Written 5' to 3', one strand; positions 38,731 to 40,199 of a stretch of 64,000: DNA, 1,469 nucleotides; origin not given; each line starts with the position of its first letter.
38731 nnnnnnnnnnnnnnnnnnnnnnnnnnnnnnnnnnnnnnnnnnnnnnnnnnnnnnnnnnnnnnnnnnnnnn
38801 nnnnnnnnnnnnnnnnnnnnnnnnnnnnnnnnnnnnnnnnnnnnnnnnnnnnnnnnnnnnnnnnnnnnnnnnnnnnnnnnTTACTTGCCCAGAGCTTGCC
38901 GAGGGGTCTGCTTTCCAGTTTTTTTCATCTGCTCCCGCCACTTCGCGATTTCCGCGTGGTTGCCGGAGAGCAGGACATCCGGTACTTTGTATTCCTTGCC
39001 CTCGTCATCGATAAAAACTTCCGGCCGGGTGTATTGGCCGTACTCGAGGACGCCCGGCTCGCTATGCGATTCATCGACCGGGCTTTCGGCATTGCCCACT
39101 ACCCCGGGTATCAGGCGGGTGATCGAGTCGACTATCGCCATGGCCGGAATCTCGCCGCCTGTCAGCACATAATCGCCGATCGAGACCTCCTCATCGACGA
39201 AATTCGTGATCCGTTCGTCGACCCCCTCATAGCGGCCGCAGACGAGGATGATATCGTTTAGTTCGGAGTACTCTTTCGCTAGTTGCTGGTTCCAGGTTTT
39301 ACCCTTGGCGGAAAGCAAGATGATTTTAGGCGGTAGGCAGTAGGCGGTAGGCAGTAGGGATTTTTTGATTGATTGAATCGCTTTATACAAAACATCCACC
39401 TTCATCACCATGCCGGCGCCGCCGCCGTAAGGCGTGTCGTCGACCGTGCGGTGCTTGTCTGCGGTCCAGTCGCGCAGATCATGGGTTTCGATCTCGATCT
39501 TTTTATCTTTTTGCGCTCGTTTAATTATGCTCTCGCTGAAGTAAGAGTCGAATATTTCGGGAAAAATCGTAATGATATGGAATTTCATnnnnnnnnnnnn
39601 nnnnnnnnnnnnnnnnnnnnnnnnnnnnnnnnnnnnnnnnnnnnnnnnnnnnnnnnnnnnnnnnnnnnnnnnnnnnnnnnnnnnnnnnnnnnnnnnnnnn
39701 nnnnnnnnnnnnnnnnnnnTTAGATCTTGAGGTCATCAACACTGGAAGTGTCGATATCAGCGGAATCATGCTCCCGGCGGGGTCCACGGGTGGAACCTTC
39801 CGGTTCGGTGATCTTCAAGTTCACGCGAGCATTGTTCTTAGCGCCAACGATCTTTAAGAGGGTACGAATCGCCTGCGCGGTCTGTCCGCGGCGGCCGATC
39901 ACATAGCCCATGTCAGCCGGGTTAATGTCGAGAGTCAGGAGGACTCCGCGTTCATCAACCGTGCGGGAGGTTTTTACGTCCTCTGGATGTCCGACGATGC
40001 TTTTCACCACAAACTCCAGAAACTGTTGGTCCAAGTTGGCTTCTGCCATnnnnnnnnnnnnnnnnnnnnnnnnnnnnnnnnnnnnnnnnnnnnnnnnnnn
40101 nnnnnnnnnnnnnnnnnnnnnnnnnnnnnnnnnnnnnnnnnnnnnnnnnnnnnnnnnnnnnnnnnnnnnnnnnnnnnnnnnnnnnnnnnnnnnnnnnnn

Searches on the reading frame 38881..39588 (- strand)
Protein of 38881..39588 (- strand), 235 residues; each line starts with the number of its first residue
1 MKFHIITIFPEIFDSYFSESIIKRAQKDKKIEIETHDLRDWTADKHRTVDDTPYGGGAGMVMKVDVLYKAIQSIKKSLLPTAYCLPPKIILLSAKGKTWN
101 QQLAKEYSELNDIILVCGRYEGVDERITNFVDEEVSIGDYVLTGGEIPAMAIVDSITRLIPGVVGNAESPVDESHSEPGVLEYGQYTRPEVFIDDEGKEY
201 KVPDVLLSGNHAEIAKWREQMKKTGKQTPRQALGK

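Call 10: search_protein_families(library=pfam, proteins=[window:38881-39588:-])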
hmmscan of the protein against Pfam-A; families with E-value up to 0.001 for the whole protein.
window:38881-39588:- (235 aa): 1 family
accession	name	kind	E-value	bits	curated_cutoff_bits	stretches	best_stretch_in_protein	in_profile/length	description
PF01746.26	tRNA_m1G_MT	-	6.7e-52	176.5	27.3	1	23-225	2-191/195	tRNA (Guanine-1)-methyltransferase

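Call 12: search_solved_structures(query=window:38881-39588:-, show_alignments=2)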
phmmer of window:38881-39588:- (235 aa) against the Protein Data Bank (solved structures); distinct sequences matched with E-value up to 0.001: 27.
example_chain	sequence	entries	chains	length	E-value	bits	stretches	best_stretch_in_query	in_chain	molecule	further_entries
3ky7_A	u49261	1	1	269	5.1e-60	206.4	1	1-223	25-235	tRNA (guanine-N(1)-)-methyltransferase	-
9sdv_A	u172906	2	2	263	1.2e-59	205.2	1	2-223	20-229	tRNA (guanine-N(1)-)-methyltransferase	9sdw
1p9p_A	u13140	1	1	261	5.7e-54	186.7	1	4-221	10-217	tRNA (Guanine-N(1)-)-methyltransferase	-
8byh_A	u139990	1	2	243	1.3e-53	185.5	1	2-230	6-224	tRNA (guanine-N(1)-)-methyltransferase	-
8b1n_A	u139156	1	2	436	5.8e-53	183.4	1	2-230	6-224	tRNA (guanine-N(1)-)-methyltransferase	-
8sh4_A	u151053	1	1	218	1.4e-52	182.1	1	1-220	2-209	tRNA (guanine-N(1)-)-methyltransferase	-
3knu_A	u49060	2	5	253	1.8e-52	181.7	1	1-221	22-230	tRNA (guanine-N(1)-)-methyltransferase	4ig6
4mcb_A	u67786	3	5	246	5.3e-52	180.2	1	4-221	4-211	tRNA (guanine-N(1)-)-methyltransferase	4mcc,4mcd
4ypw_A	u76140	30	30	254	5.9e-52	180.1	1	4-221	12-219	tRNA (guanine-N(1)-)-methyltransferase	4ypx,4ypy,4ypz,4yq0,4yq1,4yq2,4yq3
7myq_A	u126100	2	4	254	6.9e-52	179.8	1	3-220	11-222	tRNA (guanine-N(1)-)-methyltransferase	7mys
3axz_A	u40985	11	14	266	6.9e-52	179.8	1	4-221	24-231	tRNA (guanine-N(1)-)-methyltransferase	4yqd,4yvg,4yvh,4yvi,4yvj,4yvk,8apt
1uaj_A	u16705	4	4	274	7.5e-52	179.7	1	4-221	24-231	tRNA (Guanine-N(1)-)-methyltransferase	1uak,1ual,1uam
4h3y_A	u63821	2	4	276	7.6e-52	179.7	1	1-220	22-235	tRNA (guanine-N(1)-)-methyltransferase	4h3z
5wyq_A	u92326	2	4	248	8.1e-52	179.6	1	5-222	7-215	tRNA (guanine-N(1)-)-methyltransferase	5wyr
6jki_A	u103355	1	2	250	8.3e-52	179.6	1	5-222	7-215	tRNA (guanine-N(1)-)-methyltransferase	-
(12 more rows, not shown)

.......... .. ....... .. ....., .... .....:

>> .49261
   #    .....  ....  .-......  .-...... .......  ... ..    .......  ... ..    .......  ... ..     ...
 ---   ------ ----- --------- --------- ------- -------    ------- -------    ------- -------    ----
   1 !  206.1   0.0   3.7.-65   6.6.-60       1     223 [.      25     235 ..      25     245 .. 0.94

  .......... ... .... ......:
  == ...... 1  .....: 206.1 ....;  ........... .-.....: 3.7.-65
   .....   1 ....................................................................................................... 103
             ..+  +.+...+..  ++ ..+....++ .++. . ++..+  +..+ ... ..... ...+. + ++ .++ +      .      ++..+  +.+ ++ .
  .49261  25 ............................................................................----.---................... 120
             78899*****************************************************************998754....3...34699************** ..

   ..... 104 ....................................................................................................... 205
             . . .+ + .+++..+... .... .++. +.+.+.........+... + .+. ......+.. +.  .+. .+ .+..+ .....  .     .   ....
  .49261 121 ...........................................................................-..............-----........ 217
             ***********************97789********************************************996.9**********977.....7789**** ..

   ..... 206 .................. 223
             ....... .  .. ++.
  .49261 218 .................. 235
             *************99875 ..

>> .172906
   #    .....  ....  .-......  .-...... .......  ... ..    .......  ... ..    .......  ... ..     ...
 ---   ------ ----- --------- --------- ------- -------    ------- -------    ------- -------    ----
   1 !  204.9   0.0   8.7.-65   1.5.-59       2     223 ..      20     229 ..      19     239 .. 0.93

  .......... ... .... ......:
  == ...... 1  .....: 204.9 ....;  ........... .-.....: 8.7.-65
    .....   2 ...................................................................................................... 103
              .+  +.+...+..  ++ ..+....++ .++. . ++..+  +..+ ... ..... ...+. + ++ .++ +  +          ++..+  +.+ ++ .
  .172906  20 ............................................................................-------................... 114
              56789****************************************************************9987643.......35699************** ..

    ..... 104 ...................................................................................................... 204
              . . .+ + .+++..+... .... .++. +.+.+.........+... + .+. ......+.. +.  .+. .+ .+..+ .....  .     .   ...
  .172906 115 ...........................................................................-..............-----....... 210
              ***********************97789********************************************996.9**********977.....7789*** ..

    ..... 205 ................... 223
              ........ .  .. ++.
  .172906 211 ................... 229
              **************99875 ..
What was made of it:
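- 39327..39358 (-): trmD tract. Plus strand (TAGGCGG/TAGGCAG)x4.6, read antisense as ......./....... and encoding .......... (aa 78-88). The protein is 7 aa longer here than solved TrmD (call 12).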

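Call 36: find_homologous_proteins(query=window:38881-39588:-)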
Query window:38881-39588:- (235 aa): 8000 proteins with E <= 0.001 among 8000 candidates; the best 120 are listed.
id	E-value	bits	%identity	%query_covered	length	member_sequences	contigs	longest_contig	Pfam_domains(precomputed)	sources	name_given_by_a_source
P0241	7.2e-154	528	100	100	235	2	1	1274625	PF01746.27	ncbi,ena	-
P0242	3.7e-108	379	78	91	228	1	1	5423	PF01746.27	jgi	jgi:tRNA (guanine37-N1)-methyltransferase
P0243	6.6e-107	375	75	95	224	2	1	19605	PF01746.27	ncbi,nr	ncbi:tRNA (guanosine(37)-N1)-methyltransferase TrmD [Candidatus Parcubacteria bacterium]|nr:tRNA (gu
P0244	6.7e-107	375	72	97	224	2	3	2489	PF01746.27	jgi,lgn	-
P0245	2.0e-106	373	76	91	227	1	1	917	PF01746.27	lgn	-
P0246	2.5e-106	373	77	95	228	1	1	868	PF01746.27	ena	-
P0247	8.9e-106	371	71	97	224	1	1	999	PF01746.27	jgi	-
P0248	1.4e-104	367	68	97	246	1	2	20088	PF01746.27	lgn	-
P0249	2.2e-104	366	71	93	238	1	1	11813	PF01746.27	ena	-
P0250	4.0e-104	366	73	91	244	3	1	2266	PF01746.27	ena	-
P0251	5.2e-104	365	70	95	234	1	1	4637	PF01746.27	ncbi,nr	ncbi:tRNA (guanosine(37)-N1)-methyltransferase TrmD [bacterium]|nr:tRNA (guanosine(37)-N1)-methyltra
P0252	1.0e-103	364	72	96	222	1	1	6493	PF01746.27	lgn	-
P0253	1.4e-103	364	72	95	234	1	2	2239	PF01746.27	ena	-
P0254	4.0e-103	362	74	94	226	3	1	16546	PF01746.27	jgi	jgi:tRNA (guanine37-N1)-methyltransferase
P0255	4.0e-103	362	75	91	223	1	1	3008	PF01746.27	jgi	jgi:tRNA (guanine37-N1)-methyltransferase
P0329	6.4e-97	342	70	94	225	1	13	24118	PF01746.27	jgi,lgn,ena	-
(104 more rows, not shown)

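Call 44: find_encoding_contigs(protein=P0243, flank=10000, max_places=1)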
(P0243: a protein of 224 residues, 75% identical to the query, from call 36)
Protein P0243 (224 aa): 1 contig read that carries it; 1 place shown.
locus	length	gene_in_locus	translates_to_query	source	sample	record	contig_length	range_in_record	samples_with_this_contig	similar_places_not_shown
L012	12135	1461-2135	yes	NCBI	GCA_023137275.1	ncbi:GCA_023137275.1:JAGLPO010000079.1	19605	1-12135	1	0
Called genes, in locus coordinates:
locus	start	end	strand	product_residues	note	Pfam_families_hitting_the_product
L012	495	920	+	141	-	PF00886:Ribosomal_S16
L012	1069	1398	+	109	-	PF13083:KH_KhpA-B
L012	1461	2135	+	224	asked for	PF01746:tRNA_m1G_MT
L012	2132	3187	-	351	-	PF02661:Fic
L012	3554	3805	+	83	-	PF15970:HicB-like_2 (weak), PF15919:HicB_lk_antitox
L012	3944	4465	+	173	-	PF00625:Guanylate_kin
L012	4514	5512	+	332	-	PF04055:Radical_SAM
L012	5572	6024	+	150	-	PF00293:NUDIX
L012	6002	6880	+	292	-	PF00685:Sulfotransfer_1, PF13469:Sulfotransfer_3 (faint)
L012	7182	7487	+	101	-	-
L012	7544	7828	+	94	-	-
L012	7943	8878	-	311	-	PF13565:HTH_32 (faint), PF00665:rve, PF13683:rve_3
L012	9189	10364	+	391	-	-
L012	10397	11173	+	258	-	-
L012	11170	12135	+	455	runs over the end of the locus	-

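Call 45: find_encoding_contigs(protein=P0250, flank=10000, max_places=1)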
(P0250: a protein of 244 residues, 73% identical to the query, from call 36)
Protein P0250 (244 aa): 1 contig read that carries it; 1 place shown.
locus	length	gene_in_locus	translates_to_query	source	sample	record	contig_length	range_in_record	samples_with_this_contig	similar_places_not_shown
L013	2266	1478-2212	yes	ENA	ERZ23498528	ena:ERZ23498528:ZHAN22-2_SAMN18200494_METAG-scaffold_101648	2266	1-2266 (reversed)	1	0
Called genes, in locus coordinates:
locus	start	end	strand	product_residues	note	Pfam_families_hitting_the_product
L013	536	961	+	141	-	PF00886:Ribosomal_S16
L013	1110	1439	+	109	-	PF13083:KH_KhpA-B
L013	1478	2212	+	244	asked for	PF01746:tRNA_m1G_MT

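Call 74: find_encoding_contigs(protein=P0329, flank=6000, max_places=1)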
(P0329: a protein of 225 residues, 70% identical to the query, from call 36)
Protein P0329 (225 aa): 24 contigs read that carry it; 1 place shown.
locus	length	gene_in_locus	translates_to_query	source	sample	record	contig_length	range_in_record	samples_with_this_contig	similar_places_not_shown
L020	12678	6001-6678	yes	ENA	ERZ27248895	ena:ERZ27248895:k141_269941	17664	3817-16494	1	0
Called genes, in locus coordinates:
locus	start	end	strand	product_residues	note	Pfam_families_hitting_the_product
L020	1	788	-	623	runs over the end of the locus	PF00391:PEP-utilizers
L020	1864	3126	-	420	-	PF00078:RVT_1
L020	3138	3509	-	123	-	PF22296:bAvd (weak)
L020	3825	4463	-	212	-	-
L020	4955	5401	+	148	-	PF00886:Ribosomal_S16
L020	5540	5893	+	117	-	PF13083:KH_KhpA-B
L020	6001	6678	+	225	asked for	PF01746:tRNA_m1G_MT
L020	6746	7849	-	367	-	PF01368:DHH, PF02272:DHHA1 (weak)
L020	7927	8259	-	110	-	PF02033:RBFA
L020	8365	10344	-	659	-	PF04760:IF2_N (weak), PF00009:GTP_EFTU, PF01926:MMR_HSR1, PF22042:EF-G_D2, PF03144:GTP_EFTU_D2 (faint), PF11987:IF-2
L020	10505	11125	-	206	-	PF01351:RNase_HII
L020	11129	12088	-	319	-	PF01946:Thi4 (faint), PF00890:FAD_binding_2 (weak), PF01266:DAO (faint), PF03486:HI0933_like (faint), PF07992:Pyr_redox_2, PF12831:FAD_oxidored (faint), PF13738:Pyr_redox_3, PF00070:Pyr_redox, +1 more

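Call 93: predict_structure(alignment_id=A2)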
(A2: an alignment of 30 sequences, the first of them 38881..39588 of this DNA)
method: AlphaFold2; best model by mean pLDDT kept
length: 235 residues; sequences in the alignment: 30
mean_pLDDT: 74.9   pTM: 0.75
mean pLDDT of the five models: 74.9, 73.4, 72.6, 68.7, 66.1
residues with pLDDT >= 90: 49; 70-90: 100; 50-70: 66; < 50: 20
segments of 3 or more residues with pLDDT < 50: 53-57, 168-172, 229-235
pLDDT, mean of each block of 10 residues (from residue 1): 92 81 87 92 68 48 83 86 77 83 89 84 76 80 75 87 59 56 53 75 69 76 64 40
secondary structure, 60 per line:
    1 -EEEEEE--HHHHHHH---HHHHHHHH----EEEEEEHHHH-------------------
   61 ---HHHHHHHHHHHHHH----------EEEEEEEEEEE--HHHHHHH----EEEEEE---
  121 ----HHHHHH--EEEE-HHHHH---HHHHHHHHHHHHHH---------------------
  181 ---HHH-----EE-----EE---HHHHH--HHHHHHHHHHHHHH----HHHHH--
elements in order: E2-7 H10-16 H20-27 E32-37 H38-41 H64-77 E88-98 H101-107 E112-117 H125-130 E133-136 H138-142 H146-159 H204-208 H211-224 H229-233
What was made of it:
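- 39327..39358 (-): The tract is a loop between helix 64-77 and strand 88-98 (call 93).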

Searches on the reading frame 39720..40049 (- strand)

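Call 82: search_protein_families(library=pfam, proteins=[window:39720-40049:-])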
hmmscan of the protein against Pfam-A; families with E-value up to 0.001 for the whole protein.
window:39720-40049:- (109 aa): 2 families
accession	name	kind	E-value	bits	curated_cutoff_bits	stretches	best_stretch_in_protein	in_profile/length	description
PF13083.13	KH_KhpA-B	-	2.9e-22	78.8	32.1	1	8-80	1-73/73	KhpA/KhpB, KH domain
PF07650.23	KH_2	-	0.00044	20.5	22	1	41-82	30-72/78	KH domain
